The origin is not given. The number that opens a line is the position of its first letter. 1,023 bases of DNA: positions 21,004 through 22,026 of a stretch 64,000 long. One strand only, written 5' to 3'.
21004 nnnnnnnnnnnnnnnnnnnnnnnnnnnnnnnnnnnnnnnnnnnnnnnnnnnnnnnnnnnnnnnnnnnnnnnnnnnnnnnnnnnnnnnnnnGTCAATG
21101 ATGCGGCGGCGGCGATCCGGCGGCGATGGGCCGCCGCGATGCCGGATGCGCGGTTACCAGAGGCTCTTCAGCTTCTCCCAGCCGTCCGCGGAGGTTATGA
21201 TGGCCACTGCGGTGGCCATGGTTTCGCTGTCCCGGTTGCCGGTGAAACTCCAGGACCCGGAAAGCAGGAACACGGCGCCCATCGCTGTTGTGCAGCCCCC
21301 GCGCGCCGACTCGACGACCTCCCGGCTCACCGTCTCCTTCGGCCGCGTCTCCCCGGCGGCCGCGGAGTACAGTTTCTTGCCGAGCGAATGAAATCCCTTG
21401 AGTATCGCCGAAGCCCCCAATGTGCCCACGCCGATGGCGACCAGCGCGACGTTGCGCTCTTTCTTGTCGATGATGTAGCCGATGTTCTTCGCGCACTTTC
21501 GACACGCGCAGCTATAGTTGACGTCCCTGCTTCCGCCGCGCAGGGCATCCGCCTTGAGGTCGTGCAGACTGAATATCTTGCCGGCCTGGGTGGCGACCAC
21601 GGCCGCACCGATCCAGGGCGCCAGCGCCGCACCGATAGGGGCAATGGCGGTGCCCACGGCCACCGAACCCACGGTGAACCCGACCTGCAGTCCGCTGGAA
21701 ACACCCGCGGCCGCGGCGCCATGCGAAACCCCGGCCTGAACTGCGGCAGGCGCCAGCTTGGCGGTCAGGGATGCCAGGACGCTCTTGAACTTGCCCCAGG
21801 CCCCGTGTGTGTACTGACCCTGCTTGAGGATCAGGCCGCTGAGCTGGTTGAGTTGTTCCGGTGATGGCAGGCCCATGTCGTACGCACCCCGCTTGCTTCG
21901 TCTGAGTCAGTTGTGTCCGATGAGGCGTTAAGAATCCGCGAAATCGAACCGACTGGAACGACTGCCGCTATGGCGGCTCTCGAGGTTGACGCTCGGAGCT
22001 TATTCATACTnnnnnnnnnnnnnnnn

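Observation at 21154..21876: Orphan 240-aa Gly/Ala-rich membrane protein with Cys cluster in a lower-GC island between tctC and an ABC operon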

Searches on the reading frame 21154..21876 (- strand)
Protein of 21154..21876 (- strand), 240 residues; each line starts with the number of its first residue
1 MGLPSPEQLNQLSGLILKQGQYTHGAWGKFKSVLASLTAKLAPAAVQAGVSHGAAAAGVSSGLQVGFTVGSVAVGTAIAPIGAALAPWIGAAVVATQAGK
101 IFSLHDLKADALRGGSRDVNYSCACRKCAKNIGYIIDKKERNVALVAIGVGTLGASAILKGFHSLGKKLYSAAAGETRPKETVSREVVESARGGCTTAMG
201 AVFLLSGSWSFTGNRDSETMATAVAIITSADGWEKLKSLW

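Call 4: search_protein_families(library=pfam, proteins=[window:21154-21876:-], max_evalue=10)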
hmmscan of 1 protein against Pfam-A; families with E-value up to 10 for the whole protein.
window:21154-21876:- (240 aa): 1 family
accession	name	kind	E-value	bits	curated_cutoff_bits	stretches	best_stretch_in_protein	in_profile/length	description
PF01006.25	HCV_NS4a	-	1.6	8.9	27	1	72-97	4-28/55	Hepatitis C virus non-structural protein NS4a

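Call 5: search_protein_families(library=ncbifam, proteins=[window:21154-21876:-], max_evalue=10)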
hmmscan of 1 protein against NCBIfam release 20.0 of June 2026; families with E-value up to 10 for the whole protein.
window:21154-21876:- (240 aa): 0 families

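Call 6: search_solved_structures(query=window:21154-21876:-, max_evalue=10)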
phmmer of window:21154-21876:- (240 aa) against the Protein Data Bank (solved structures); distinct sequences matched with E-value up to 10: 1.
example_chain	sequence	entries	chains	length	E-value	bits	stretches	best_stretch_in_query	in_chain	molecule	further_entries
5c86_A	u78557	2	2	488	0.16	15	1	168-220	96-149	Kelch domain-containing protein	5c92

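Call 8: find_homologous_proteins(query=window:21154-21876:-, max_evalue=0.001)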
Query window:21154-21876:- (240 aa): 54 proteins with E <= 0.001 among 8000 candidates.
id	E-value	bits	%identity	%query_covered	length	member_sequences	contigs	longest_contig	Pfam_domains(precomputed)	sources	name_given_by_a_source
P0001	4.3e-148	509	100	100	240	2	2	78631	-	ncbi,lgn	ncbi:MAG: hypothetical protein ACFCVH_14650 [Alphaproteobacteria bacterium]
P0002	1.2e-122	426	82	100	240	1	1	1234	-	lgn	-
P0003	2.9e-115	402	76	100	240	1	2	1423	-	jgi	jgi:hypothetical protein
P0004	5.4e-109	381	73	100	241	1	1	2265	-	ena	-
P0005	4.6e-107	375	72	100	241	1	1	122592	-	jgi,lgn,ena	-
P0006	2.3e-106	373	72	100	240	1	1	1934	-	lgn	-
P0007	2.4e-106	373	71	100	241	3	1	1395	-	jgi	jgi:hypothetical protein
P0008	4.6e-105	369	72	100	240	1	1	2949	-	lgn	-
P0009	8.4e-105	368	74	100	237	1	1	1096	-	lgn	-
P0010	1.2e-104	367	71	100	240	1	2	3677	-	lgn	-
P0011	1.0e-103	364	73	100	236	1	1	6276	-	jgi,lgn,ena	-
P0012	2.8e-102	359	72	100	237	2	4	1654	-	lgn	-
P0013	3.6e-101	356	69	100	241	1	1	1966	-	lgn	-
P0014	6.8e-101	355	69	100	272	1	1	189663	-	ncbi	ncbi:MAG: hypothetical protein R3F55_18090 [Alphaproteobacteria bacterium]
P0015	3.6e-100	353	69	100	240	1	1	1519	-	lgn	-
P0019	9.6e-97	341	66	99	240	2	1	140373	-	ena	-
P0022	3.2e-95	336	66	100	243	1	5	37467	-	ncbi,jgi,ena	jgi:hypothetical protein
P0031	2.6e-90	320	63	100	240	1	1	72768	-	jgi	-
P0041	1.3e-78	282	59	100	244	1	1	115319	-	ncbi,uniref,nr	ncbi:hypothetical protein Q8W71_13115 [Methylobacterium sp. NEAU 140]|uniref:hypothetical protein n=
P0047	2.1e-53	200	45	100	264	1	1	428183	-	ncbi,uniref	ncbi:hypothetical protein ABLE91_20530 [Aquabacter sp. CN5-332]|uniref:hypothetical protein n=1 Tax=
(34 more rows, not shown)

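Call 9: search_protein_families(library=padloc, proteins=[window:21154-21876:-], max_evalue=10)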
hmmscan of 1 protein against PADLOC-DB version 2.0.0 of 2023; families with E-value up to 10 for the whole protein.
window:21154-21876:- (240 aa): 0 families

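Call 10: search_protein_families(library=phrogs, proteins=[window:21154-21876:-], max_evalue=10)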
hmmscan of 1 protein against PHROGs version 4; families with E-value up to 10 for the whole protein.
window:21154-21876:- (240 aa): 0 families

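Call 13: find_encoding_contigs(protein=P0014, flank=8000, max_places=2)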
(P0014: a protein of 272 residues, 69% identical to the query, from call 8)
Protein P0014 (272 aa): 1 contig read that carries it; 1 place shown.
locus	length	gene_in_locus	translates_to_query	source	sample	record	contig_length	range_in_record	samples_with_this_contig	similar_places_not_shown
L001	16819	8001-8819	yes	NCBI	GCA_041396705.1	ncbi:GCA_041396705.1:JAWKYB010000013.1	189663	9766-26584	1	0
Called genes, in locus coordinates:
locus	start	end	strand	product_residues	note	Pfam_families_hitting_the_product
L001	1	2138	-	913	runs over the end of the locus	PF01627:Hpt, PF02895:H-kinase_dim, PF02518:HATPase_c, PF01584:CheW, PF00072:Response_reg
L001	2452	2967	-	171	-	PF10090:HPTransfase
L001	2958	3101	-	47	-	-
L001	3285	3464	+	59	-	PF12073:DUF3553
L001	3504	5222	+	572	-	PF01257:2Fe-2S_thioredx, PF01512:Complex1_51K, PF10531:SLBB (weak), PF10589:NADH_4Fe-4S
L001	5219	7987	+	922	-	PF00111:Fer2 (weak), PF13510:Fer2_4, PF13183:Fer4_8 (weak), PF22117:Fer4_Nqo3 (weak), PF12838:Fer4_7, PF04879:Molybdop_Fe4S4, PF00384:Molybdopterin, PF01568:Molydop_binding, +2 more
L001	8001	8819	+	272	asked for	-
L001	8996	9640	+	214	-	-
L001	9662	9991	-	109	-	PF06127:Mpo1-like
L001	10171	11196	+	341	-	PF01118:Semialdhyde_dh, PF02774:Semialdhyde_dhC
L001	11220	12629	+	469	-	PF13432:TPR_16, PF14559:TPR_19 (weak), PF23914:TPR_CcmH_CycH (weak), PF00515:TPR_1 (weak), PF07719:TPR_2 (weak), PF13424:TPR_12, PF13432:TPR_16, PF14559:TPR_19 (weak), +11 more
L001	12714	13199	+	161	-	-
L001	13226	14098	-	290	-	PF08543:Phos_pyr_kin, PF00294:PfkB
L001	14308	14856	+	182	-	-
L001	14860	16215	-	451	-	PF03447:NAD_binding_3 (faint), PF21135:DRL_cat, PF08666:SAF (weak)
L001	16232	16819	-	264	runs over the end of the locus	PF05721:PhyH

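Call 14: find_encoding_contigs(protein=P0005, flank=8000, max_places=2)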
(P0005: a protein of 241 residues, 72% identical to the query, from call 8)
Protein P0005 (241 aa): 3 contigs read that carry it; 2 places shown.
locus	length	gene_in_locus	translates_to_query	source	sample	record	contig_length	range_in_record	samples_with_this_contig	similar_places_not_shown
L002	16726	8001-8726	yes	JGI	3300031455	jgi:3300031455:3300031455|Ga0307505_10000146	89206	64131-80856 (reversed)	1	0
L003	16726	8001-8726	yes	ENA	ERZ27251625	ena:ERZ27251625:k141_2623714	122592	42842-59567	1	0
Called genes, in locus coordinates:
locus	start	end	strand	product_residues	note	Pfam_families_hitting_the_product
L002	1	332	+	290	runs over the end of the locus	PF00288:GHMP_kinases_N, PF08544:GHMP_kinases_C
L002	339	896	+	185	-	PF00994:MoCF_biosynth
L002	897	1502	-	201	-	-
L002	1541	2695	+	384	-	PF04055:Radical_SAM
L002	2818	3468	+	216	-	PF01351:RNase_HII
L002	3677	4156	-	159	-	PF00430:ATP-synt_B, PF05405:Mt_ATP-synt_B (weak)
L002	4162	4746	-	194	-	PF02326:YMF19, PF00430:ATP-synt_B, PF05405:Mt_ATP-synt_B (weak)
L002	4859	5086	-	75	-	PF00137:ATP-synt_C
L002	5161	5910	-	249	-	PF00119:ATP-synt_A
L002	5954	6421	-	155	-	PF09527:ATPase_gene1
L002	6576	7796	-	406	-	PF07486:Hydrolase_2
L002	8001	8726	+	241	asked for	-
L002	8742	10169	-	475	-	PF00005:ABC_tran (faint), PF01926:MMR_HSR1, PF02421:FeoB_N, PF00009:GTP_EFTU, PF01926:MMR_HSR1, PF02421:FeoB_N, PF04548:AIG1, PF14714:KH_dom-like, +6 more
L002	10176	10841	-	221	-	PF09976:TPR_21, PF13432:TPR_16 (weak)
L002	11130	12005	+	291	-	-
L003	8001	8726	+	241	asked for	-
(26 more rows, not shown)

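Call 15: find_encoding_contigs(protein=P0041, flank=8000, max_places=2)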
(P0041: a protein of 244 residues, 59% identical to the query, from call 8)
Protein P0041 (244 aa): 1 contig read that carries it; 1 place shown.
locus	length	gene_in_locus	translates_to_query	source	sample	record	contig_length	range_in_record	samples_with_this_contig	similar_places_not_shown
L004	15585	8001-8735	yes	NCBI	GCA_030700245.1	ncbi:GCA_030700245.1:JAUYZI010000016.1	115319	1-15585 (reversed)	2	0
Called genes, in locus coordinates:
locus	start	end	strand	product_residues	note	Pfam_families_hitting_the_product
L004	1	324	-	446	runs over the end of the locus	PF07690:MFS_1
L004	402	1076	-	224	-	PF03737:RraA-like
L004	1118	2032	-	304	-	PF09130:DUF1932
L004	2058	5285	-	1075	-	PF01565:FAD_binding_4, PF02913:FAD-oxidase_C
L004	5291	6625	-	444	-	PF07690:MFS_1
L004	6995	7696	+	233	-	PF09339:HTH_IclR, PF01614:IclR_C (weak)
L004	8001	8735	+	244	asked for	-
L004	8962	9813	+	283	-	PF03358:FMN_red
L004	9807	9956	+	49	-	-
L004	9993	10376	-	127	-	-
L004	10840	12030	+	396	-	PF00144:Beta-lactamase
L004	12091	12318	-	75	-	-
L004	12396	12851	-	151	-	-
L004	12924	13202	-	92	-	-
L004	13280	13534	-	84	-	PF03891:DUF333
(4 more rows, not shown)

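Call 16: find_encoding_contigs(protein=P0047, flank=8000, max_places=2)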
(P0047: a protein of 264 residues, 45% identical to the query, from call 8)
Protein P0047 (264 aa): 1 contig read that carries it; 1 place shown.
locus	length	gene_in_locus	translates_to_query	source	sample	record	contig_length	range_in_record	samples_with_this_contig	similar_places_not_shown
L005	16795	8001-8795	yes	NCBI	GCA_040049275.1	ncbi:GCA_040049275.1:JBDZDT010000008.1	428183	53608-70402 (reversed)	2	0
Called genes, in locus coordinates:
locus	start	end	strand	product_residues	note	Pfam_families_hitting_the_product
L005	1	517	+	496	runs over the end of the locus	PF05943:VipB, PF18945:VipB_2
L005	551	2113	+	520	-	PF05943:VipB, PF18945:VipB_2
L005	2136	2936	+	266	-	PF07024:ImpE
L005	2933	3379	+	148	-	PF04965:GPW_gp25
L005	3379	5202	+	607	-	PF05947:T6SS_TssF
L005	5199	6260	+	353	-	PF06996:T6SS_TssG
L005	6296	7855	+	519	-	PF08241:Methyltransf_11, PF08242:Methyltransf_12, PF13649:Methyltransf_25, PF13847:Methyltransf_31, PF10119:MethyTransf_Reg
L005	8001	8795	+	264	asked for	-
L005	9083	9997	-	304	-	PF03446:NAD_binding_2 (weak), PF03807:F420_oxidored (faint), PF09130:DUF1932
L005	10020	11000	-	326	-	PF03401:TctC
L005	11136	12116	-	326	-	PF03401:TctC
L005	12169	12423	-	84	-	-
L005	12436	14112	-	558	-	PF24696:UGSC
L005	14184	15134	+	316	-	PF09339:HTH_IclR, PF01614:IclR_C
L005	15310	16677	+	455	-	PF03972:MmgE_PrpD_N, PF19305:MmgE_PrpD_C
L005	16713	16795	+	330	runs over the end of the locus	PF03401:TctC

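Call 18: find_encoding_contigs(protein=P0022, flank=8000, max_places=2)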
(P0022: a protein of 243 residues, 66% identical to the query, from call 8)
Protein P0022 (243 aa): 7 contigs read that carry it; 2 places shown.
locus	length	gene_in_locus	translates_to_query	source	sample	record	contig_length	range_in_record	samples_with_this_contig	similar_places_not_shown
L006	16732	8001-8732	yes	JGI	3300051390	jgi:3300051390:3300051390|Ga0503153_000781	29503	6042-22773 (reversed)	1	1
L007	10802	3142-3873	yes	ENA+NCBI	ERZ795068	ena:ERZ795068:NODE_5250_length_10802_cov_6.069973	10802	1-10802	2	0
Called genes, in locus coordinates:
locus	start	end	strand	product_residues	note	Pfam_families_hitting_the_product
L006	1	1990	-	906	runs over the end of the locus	PF01627:Hpt, PF02895:H-kinase_dim, PF02518:HATPase_c, PF01584:CheW, PF00072:Response_reg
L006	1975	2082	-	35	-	-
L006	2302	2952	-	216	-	PF10090:HPTransfase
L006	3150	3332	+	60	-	PF12073:DUF3553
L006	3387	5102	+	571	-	PF01257:2Fe-2S_thioredx, PF01512:Complex1_51K, PF10531:SLBB (weak), PF10589:NADH_4Fe-4S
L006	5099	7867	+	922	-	PF00111:Fer2 (weak), PF13510:Fer2_4, PF13183:Fer4_8, PF14697:Fer4_21 (weak), PF12838:Fer4_7, PF04879:Molybdop_Fe4S4, PF00384:Molybdopterin, PF01568:Molydop_binding, +5 more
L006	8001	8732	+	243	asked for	-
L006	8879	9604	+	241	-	-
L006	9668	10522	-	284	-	-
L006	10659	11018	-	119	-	PF06127:Mpo1-like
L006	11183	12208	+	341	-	PF01118:Semialdhyde_dh, PF02774:Semialdhyde_dhC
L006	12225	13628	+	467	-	PF07719:TPR_2 (faint), PF13176:TPR_7 (faint), PF13371:TPR_9 (faint), PF23914:TPR_CcmH_CycH (weak), PF13432:TPR_16, PF13424:TPR_12, PF00515:TPR_1 (weak), PF14559:TPR_19 (weak), +5 more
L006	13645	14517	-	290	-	PF08543:Phos_pyr_kin, PF00294:PfkB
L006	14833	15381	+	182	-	-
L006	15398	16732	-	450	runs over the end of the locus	PF21135:DRL_cat, PF08666:SAF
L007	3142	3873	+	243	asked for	-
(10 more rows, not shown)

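Call 19: find_encoding_contigs(protein=P0019, flank=8000, max_places=2)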
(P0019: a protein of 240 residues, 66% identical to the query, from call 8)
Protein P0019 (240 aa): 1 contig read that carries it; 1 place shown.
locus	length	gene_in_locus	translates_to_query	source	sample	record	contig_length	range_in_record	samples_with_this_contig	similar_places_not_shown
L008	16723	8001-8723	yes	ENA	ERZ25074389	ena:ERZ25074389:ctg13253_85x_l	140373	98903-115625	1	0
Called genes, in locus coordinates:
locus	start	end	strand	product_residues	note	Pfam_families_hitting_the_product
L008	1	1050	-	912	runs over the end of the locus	PF01627:Hpt, PF02895:H-kinase_dim, PF02518:HATPase_c, PF01584:CheW, PF00072:Response_reg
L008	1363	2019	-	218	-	PF10090:HPTransfase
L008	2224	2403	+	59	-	PF12073:DUF3553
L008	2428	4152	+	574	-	PF01257:2Fe-2S_thioredx, PF01512:Complex1_51K, PF10589:NADH_4Fe-4S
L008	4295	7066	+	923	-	PF00111:Fer2 (weak), PF13510:Fer2_4, PF13183:Fer4_8 (weak), PF13237:Fer4_10 (weak), PF12838:Fer4_7, PF04879:Molybdop_Fe4S4, PF00384:Molybdopterin, PF01568:Molydop_binding, +5 more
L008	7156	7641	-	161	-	-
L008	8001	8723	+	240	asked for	-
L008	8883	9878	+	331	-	PF03401:TctC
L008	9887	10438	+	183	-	PF07331:TctB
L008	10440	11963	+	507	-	PF01970:TctA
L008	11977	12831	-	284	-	-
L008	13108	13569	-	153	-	PF23951:DUF7282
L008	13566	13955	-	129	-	PF06127:Mpo1-like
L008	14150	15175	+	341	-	PF01118:Semialdhyde_dh, PF02774:Semialdhyde_dhC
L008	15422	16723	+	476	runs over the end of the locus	PF13424:TPR_12 (faint), PF13432:TPR_16 (faint), PF24575:TPR_Slam (faint), PF14559:TPR_19 (weak), PF23914:TPR_CcmH_CycH (weak), PF00515:TPR_1 (weak), PF07719:TPR_2 (weak), PF14559:TPR_19 (weak), +6 more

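Call 20: find_encoding_contigs(protein=P0031, flank=8000, max_places=2)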
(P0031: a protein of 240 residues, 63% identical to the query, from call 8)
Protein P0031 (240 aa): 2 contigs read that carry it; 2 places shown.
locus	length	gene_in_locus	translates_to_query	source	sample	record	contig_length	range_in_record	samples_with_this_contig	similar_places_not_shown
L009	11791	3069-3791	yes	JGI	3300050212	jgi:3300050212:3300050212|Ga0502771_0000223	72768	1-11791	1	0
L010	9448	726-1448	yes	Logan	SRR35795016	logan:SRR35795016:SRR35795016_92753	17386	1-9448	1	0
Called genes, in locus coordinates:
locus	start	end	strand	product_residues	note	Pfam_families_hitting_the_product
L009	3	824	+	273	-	PF05345:He_PIG, PF17963:Big_9 (faint), PF18957:RibLong (faint), PF05345:He_PIG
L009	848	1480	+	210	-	-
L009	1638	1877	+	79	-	PF13737:DDE_Tnp_1_5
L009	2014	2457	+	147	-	PF06689:zf-C4_ClpX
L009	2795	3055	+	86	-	-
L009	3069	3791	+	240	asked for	-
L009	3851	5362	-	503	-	PF04107:GCS2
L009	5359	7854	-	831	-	PF07690:MFS_1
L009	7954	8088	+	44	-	-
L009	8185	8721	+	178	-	PF12790:T6SS-SciN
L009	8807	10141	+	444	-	PF05936:T6SS_VasE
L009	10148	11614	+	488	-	PF09850:DotU, PF00691:OmpA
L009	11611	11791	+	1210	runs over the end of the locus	PF14331:IcmF-related_N, PF06761:IcmF-related, PF06744:IcmF_C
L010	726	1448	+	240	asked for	-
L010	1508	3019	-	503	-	PF04107:GCS2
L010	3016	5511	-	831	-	PF07690:MFS_1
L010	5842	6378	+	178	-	PF12790:T6SS-SciN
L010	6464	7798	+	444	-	PF05936:T6SS_VasE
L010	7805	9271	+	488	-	PF09850:DotU, PF00691:OmpA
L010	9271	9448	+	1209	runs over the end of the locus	PF14331:IcmF-related_N, PF06761:IcmF-related, PF06744:IcmF_C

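Call 29: predict_structure(alignment_id=A2)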
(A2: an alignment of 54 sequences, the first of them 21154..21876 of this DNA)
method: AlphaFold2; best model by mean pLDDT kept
length: 240 residues; sequences in the alignment: 54
mean_pLDDT: 66.6   pTM: 0.66
mean pLDDT of the five models: 66.6, 64.0, 59.9, 59.8, 56.1
residues with pLDDT >= 90: 37; 70-90: 79; 50-70: 73; < 50: 51
segments of 3 or more residues with pLDDT < 50: 21-23, 38-69, 71-85
pLDDT, mean of each block of 10 residues (from residue 1): 76 71 55 52 33 31 31 31 46 70 89 74 88 91 70 54 60 73 93 90 81 65 85 88
secondary structure, 60 per line:
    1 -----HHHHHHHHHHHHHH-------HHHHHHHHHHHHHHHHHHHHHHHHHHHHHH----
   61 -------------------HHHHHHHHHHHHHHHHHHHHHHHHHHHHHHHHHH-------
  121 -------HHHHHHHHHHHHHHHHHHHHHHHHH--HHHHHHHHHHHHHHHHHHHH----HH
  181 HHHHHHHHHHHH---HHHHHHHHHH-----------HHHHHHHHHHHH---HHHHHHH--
elements in order: H6-19 H27-56 H80-113 H128-152 H155-174 H179-192 H196-205 H217-228 H232-238

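Call 34: search_solved_structures(query=A2, max_evalue=10)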
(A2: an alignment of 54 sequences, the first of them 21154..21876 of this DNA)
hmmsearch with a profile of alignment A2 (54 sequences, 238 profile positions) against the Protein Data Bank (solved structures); distinct sequences matched with E-value up to 10: 1.
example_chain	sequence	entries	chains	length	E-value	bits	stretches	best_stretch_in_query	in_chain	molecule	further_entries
8iyk_I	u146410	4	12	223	1.8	11.4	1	35-102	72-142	Tail tip assembly protein I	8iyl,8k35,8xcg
